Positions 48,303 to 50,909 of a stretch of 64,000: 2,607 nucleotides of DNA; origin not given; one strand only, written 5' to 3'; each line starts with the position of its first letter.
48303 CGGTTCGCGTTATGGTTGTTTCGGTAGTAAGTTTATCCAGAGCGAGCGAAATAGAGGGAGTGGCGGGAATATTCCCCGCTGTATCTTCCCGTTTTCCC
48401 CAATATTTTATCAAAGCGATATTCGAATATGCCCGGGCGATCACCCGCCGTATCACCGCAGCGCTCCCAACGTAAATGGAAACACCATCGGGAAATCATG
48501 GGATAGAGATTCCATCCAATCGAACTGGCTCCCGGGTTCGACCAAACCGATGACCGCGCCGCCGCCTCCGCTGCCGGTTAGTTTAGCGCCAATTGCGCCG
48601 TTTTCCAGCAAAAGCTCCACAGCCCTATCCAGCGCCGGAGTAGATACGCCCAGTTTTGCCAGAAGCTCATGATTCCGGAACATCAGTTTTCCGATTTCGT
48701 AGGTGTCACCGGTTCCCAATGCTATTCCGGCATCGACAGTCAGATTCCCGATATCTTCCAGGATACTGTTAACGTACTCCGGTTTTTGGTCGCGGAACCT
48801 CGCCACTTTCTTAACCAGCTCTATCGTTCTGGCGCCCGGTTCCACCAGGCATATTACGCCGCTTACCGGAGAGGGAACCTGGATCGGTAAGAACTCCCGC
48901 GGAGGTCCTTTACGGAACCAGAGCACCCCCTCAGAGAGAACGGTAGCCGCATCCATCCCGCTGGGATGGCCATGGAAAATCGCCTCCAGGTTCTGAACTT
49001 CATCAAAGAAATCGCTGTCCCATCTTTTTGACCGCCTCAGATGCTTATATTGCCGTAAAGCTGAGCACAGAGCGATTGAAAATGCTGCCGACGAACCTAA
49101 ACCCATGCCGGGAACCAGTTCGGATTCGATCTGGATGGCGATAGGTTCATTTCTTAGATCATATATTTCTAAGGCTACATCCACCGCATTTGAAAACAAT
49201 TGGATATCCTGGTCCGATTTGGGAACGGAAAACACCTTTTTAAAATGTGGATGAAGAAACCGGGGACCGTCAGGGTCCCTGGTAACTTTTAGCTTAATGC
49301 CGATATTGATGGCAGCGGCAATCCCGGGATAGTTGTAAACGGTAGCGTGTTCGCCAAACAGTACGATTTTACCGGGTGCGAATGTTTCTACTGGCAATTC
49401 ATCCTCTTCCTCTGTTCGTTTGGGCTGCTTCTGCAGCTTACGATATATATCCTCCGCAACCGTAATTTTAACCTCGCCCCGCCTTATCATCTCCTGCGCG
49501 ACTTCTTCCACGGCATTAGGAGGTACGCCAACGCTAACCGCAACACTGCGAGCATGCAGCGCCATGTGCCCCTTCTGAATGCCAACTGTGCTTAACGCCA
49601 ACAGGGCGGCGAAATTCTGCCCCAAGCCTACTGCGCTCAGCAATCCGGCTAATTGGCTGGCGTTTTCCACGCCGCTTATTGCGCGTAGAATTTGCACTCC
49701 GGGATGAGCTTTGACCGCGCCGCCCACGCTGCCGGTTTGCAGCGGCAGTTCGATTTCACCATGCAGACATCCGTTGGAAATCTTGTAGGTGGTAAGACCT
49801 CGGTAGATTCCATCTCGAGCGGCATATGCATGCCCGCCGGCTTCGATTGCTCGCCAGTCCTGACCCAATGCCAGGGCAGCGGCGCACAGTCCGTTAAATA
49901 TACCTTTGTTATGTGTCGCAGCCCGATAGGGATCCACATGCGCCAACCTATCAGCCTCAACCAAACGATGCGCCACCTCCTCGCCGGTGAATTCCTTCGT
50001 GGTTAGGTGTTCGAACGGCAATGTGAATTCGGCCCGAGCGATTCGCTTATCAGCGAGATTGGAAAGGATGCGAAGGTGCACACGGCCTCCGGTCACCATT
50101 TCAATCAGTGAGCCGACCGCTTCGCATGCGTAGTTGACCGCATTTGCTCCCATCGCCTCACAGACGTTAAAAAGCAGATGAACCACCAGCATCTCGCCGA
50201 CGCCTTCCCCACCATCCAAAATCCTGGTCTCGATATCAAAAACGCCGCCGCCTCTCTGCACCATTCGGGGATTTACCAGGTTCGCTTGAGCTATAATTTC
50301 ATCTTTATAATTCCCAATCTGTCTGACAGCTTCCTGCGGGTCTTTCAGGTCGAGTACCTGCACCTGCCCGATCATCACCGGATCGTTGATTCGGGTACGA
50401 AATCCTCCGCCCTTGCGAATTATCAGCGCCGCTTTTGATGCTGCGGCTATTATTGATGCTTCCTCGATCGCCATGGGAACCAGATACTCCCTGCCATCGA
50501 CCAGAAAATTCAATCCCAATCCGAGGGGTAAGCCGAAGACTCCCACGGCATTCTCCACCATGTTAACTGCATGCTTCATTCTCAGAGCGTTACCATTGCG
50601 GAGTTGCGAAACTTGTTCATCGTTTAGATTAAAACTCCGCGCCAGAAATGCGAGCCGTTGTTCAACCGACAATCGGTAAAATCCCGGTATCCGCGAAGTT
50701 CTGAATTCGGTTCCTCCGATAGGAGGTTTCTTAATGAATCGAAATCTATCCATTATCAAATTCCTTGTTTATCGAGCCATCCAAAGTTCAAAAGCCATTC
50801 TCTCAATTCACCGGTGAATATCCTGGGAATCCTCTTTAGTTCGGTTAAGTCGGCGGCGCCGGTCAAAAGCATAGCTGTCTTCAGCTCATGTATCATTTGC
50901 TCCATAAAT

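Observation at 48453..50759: HMG-CoA reductase (class II) and mevalonate kinase encoded as a single 768-aa polypeptide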

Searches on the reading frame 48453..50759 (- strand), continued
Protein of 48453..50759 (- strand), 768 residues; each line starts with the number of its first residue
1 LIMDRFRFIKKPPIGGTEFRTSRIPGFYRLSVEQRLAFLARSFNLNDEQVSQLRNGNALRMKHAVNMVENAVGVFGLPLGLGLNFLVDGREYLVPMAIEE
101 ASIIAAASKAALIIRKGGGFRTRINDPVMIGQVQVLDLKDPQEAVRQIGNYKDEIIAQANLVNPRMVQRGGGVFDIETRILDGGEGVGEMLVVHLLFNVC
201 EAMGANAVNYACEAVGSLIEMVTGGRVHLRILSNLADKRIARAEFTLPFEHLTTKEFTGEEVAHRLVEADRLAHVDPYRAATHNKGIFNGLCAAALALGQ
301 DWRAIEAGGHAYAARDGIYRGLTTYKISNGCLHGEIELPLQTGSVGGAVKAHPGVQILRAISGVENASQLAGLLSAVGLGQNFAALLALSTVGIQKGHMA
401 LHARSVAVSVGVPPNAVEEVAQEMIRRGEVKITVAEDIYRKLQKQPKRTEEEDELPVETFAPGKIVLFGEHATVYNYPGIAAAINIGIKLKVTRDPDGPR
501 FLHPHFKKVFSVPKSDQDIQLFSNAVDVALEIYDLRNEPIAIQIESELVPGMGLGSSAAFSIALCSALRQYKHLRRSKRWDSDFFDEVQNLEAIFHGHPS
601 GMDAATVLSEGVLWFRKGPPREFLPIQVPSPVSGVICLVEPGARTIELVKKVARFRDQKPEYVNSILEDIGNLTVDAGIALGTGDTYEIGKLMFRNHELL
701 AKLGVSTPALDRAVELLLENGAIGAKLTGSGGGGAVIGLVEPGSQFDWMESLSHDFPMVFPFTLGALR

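Call 44: search_protein_families(library=pfam, proteins=[L078:5983-8859:+, L068:4022-5026:+, L068:5052-6044:+, L068:5950-7044:+, L047:3955-4938:+, L047:4809-5993:+, L047:8180-8836:+, L075:4825-5952:+, L075:7283-8251:+, L075:9246-10325:+])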
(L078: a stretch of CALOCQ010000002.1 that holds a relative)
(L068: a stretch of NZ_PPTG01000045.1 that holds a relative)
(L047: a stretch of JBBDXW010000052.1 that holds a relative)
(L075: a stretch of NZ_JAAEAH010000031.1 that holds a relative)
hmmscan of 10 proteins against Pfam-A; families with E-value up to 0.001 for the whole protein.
L078:5983-8859:+ (958 aa): 4 families
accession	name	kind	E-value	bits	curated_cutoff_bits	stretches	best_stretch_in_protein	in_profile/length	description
PF00368.23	HMG-CoA_red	-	9.2e-100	334.6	27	1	37-407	4-368/368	Hydroxymethylglutaryl-coenzyme A reductase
PF00293.34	NUDIX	-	3.3e-19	69.7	21.1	1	805-934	2-134/134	NUDIX domain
PF00288.32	GHMP_kinases_N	-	1.3e-14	54.5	22.3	1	539-609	15-84/87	GHMP kinases N terminal domain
PF08544.19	GHMP_kinases_C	-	1.1e-13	51.7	21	1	678-753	2-81/85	GHMP kinases C terminal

L068:4022-5026:+ (334 aa): 0 families

L068:5052-6044:+ (330 aa): 3 families
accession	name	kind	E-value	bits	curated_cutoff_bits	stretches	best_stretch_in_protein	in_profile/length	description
PF22700.2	MVD-like_N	-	1.1e-55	188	27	1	15-169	1-157/157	Diphosphomevalonate decarboxylase-like N-terminal domain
PF18376.6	MDD_C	-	7.4e-17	62.2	23.2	1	182-312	1-134/186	Mevalonate 5-diphosphate decarboxylase C-terminal domain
PF00288.32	GHMP_kinases_N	-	2.3e-07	31.3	22.3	1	76-146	3-71/87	GHMP kinases N terminal domain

L068:5950-7044:+ (364 aa): 2 families
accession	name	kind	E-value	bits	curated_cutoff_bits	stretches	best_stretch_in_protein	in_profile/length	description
PF00288.32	GHMP_kinases_N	-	1.8e-13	50.9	22.3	1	125-202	15-87/87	GHMP kinases N terminal domain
PF08544.19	GHMP_kinases_C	-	2.1e-05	25.3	21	1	287-349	16-83/85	GHMP kinases C terminal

L047:3955-4938:+ (327 aa): 3 families
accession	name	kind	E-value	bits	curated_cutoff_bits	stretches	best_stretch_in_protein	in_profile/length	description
PF22700.2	MVD-like_N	-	2.4e-42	144.7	27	1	9-163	1-157/157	Diphosphomevalonate decarboxylase-like N-terminal domain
PF18376.6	MDD_C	-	5.4e-16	59.4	23.2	1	172-294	1-126/186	Mevalonate 5-diphosphate decarboxylase C-terminal domain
PF00288.32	GHMP_kinases_N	-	1.8e-08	34.9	22.3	1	74-137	8-68/87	GHMP kinases N terminal domain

L047:4809-5993:+ (394 aa): 1 family
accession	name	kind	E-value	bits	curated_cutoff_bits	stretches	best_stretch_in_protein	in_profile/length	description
PF00288.32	GHMP_kinases_N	-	7.4e-06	26.5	22.3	1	160-225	26-87/87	GHMP kinases N terminal domain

L047:8180-8836:+ (218 aa): 1 family
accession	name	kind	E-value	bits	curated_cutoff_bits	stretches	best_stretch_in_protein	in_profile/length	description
PF00293.34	NUDIX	-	4.2e-14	53.1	21.1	1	67-196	2-134/134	NUDIX domain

L075:4825-5952:+ (375 aa): 3 families
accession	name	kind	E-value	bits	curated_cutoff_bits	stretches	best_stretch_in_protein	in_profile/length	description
PF01070.24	FMN_dh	-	6.5e-20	71.9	24.9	1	210-359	219-345/350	FMN-dependent dehydrogenase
PF01645.23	Glu_synthase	-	0.00038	20.2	20.4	1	268-316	251-304/369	Conserved region in glutamate synthase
PF00478.31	IMPDH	-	0.0009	18.8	25.6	0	267-313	186-233/345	IMP dehydrogenase / GMP reductase domain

L075:7283-8251:+ (322 aa): 2 families
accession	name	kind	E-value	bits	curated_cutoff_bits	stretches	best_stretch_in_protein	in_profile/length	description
PF00288.32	GHMP_kinases_N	-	1.7e-13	51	22.3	1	81-157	7-83/87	GHMP kinases N terminal domain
PF08544.19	GHMP_kinases_C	-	1.5e-12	48.1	21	1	232-297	3-69/85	GHMP kinases C terminal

L075:9246-10325:+ (359 aa): 2 families
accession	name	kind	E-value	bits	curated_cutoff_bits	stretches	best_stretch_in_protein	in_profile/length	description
PF08544.19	GHMP_kinases_C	-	1.8e-06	28.7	21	1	252-321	4-79/85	GHMP kinases C terminal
PF00288.32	GHMP_kinases_N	-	1.7e-05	25.4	22.3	1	77-165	3-87/87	GHMP kinases N terminal domain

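Call 56: list_cluster_members(proteins=[L078:6049-8859:+, L024:3536-5788:+, L038:5971-8259:+, L063:4522-6777:+, L017:652-2898:+, L012:2519-4783:+, L023:7156-9444:+, L052:7085-9427:+, L047:5998-8235:+, L044:7189-9522:+])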
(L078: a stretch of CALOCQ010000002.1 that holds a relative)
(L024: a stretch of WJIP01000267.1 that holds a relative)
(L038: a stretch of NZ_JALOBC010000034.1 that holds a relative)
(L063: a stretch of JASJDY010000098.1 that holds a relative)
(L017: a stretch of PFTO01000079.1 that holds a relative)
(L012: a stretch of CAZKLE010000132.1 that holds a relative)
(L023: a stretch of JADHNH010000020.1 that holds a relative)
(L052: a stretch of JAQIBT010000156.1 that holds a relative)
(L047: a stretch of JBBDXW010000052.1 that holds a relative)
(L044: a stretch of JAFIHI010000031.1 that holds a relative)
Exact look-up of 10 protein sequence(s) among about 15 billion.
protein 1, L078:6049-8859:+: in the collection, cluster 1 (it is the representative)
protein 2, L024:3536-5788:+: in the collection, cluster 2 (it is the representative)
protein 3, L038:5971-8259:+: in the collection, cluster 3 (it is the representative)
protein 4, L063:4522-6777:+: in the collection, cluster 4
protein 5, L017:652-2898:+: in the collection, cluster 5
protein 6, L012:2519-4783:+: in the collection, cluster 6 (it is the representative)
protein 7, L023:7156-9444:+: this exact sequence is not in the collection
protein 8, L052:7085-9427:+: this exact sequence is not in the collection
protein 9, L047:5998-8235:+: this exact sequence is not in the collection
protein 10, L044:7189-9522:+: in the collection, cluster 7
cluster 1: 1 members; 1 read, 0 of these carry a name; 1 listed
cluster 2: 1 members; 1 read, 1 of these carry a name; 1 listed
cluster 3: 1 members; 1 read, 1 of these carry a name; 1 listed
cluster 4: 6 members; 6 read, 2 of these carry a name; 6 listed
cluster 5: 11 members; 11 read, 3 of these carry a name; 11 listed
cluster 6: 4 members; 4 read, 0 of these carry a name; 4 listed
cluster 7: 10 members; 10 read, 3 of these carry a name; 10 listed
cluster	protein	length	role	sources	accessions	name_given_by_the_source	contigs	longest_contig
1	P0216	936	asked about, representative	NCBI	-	-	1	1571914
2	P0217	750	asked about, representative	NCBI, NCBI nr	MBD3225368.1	MAG: hydroxymethylglutaryl-CoA reductase, degradative [Caldithrix sp.] | hydroxymethylglutaryl-CoA reductase, degradative [Caldithrix sp.]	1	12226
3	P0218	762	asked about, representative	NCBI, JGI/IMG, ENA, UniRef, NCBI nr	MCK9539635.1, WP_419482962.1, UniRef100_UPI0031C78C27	hydroxymethylglutaryl-CoA reductase, degradative [Dokdonella sp.] | hydroxymethylglutaryl-CoA reductase, degradative n=1 Tax=Dokdonella sp. TaxID=2291710 ...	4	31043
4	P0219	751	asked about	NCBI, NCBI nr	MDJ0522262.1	MAG: hydroxymethylglutaryl-CoA reductase, degradative [Planctomycetota bacterium] | hydroxymethylglutaryl-CoA reductase, degradative [Planctomycetota bacterium]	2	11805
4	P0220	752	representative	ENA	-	-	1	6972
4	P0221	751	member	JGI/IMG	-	hydroxymethylglutaryl-CoA reductase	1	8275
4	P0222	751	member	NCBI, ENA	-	-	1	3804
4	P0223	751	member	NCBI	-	-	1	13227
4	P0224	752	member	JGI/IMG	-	-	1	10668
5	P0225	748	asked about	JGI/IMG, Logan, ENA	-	-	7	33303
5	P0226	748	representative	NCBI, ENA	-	-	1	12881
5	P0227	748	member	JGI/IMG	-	hydroxymethylglutaryl-CoA reductase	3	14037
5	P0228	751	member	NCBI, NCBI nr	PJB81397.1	MAG: hydroxymethylglutaryl-CoA reductase [Acidobacteria bacterium ...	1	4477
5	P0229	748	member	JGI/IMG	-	hydroxymethylglutaryl-CoA reductase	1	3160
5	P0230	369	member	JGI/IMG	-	-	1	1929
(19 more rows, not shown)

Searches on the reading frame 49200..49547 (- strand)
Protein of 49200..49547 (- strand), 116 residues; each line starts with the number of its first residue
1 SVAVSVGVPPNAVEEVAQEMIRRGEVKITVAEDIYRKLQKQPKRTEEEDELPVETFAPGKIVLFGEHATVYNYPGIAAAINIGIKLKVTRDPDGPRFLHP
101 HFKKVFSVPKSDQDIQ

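Call 46: search_protein_representatives(protein=window:49200-49547:-)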
Query: 116 residues. Proteins with E-value up to 0.001 (for the whole library): 82; up to 1e-10: 5; up to 1e-30: 1. The best 82 are listed.
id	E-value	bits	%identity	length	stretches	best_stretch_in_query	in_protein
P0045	1.7e-40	153.5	65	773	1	1-115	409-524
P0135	3.4e-27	110.7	50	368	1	1-115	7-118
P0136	2.5e-15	72.5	56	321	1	50-108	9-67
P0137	1.0e-13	67.3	56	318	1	50-103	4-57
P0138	6.6e-13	64.7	64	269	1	61-110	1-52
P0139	3.1e-10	56.0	48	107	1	51-102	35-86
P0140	9.6e-09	51.3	38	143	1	1-101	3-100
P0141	2.4e-08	50.0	37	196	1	1-102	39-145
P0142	5.5e-08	48.8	43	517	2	55-98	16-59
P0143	7.3e-08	48.4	53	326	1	54-98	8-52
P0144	2.1e-07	46.9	32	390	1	1-101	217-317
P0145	8.5e-07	45.0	32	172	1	9-102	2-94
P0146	1.5e-06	44.2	54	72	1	52-98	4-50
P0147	2.4e-06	43.5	40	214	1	1-83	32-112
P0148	2.5e-06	43.5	31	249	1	1-100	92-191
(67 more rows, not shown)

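Call 49: find_encoding_contigs(protein=P0136, flank=5000, max_places=3)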
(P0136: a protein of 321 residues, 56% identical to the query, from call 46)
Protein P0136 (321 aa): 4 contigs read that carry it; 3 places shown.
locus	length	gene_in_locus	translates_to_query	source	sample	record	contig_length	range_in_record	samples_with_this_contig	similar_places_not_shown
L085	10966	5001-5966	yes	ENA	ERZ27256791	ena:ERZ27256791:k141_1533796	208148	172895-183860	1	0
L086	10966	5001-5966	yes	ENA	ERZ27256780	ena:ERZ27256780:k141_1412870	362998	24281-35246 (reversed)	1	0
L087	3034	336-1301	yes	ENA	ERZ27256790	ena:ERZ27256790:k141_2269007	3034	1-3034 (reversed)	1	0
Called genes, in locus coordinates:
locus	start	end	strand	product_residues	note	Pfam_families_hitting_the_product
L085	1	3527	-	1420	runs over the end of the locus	PF07494:Reg_prop (weak), PF08450:SGL (weak), PF07495:Y_Y_Y, PF00512:HisKA (weak), PF02518:HATPase_c, PF00072:Response_reg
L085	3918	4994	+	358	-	PF01070:FMN_dh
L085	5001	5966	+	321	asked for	PF00288:GHMP_kinases_N, PF08544:GHMP_kinases_C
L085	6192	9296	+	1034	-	-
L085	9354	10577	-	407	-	PF13439:Glyco_transf_4, PF13579:Glyco_trans_4_4, PF00534:Glycos_transf_1, PF13692:Glyco_trans_1_4, PF13524:Glyco_trans_1_2 (weak)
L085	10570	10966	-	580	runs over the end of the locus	PF01663:Phosphodiest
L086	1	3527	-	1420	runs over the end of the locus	PF07494:Reg_prop (weak), PF08450:SGL (weak), PF07495:Y_Y_Y, PF00512:HisKA (weak), PF02518:HATPase_c, PF00072:Response_reg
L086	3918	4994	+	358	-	PF01070:FMN_dh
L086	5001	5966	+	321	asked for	PF00288:GHMP_kinases_N, PF08544:GHMP_kinases_C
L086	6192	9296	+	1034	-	-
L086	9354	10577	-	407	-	PF13439:Glyco_transf_4, PF13579:Glyco_trans_4_4, PF00534:Glycos_transf_1, PF13692:Glyco_trans_1_4, PF13524:Glyco_trans_1_2 (weak)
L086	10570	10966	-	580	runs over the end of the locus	PF01663:Phosphodiest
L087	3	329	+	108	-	?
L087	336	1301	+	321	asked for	PF00288:GHMP_kinases_N, PF08544:GHMP_kinases_C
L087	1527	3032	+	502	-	?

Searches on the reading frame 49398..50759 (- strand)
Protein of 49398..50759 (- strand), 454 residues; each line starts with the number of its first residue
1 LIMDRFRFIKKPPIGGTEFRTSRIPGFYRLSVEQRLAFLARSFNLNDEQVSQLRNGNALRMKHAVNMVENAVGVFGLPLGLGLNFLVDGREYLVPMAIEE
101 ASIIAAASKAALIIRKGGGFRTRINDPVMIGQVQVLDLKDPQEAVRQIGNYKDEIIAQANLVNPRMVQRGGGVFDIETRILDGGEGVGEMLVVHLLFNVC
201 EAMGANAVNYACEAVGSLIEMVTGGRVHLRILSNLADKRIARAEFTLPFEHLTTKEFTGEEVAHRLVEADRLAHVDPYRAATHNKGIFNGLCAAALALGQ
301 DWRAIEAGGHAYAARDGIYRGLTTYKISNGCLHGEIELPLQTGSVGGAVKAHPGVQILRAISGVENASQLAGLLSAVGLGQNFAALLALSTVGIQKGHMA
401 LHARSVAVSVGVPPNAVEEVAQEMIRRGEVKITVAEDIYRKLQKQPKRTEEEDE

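Call 22: search_solved_structures(query=window:49398-50759:-, max_evalue=1e-60, show_alignments=1)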
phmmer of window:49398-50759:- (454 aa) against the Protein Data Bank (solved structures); distinct sequences matched with E-value up to 1e-60: 9.
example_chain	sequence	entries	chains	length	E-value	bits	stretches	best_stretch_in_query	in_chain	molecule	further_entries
1qax_A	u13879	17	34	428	2.7e-108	365.9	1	22-435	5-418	PROTEIN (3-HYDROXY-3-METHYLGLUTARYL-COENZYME A REDUCTASE) | 3-hydroxy-3-methylglutaryl-coenzyme A reductase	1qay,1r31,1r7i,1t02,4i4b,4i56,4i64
9v7y_A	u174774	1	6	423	1.2e-107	363.8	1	22-438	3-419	3-hydroxy-3-methylglutaryl coenzyme A reductase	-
6p7k_A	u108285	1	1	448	7e-106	358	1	21-436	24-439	3-hydroxy-3-methylglutaryl coenzyme A reductase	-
6dio_A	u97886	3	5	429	8.1e-106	357.8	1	21-438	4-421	3-hydroxy-3-methylglutaryl coenzyme A reductase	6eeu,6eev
5wpj_A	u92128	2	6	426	9.4e-86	291.7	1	26-428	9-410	3-hydroxy-3-methylglutaryl coenzyme A reductase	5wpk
3qae_A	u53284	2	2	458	2.6e-85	290.2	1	25-428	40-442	3-hydroxy-3-methylglutaryl-coenzyme a reductase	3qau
7m3h_A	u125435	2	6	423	3.4e-82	280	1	26-434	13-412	Hydroxymethylglutaryl-CoA reductase, degradative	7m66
7m1z_A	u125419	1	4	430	3.5e-82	279.9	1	26-434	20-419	acetyl-CoA C-acetyltransferase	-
7n7s_A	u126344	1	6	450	1.7e-63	218.3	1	22-411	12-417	Hydroxymethylglutaryl-CoA reductase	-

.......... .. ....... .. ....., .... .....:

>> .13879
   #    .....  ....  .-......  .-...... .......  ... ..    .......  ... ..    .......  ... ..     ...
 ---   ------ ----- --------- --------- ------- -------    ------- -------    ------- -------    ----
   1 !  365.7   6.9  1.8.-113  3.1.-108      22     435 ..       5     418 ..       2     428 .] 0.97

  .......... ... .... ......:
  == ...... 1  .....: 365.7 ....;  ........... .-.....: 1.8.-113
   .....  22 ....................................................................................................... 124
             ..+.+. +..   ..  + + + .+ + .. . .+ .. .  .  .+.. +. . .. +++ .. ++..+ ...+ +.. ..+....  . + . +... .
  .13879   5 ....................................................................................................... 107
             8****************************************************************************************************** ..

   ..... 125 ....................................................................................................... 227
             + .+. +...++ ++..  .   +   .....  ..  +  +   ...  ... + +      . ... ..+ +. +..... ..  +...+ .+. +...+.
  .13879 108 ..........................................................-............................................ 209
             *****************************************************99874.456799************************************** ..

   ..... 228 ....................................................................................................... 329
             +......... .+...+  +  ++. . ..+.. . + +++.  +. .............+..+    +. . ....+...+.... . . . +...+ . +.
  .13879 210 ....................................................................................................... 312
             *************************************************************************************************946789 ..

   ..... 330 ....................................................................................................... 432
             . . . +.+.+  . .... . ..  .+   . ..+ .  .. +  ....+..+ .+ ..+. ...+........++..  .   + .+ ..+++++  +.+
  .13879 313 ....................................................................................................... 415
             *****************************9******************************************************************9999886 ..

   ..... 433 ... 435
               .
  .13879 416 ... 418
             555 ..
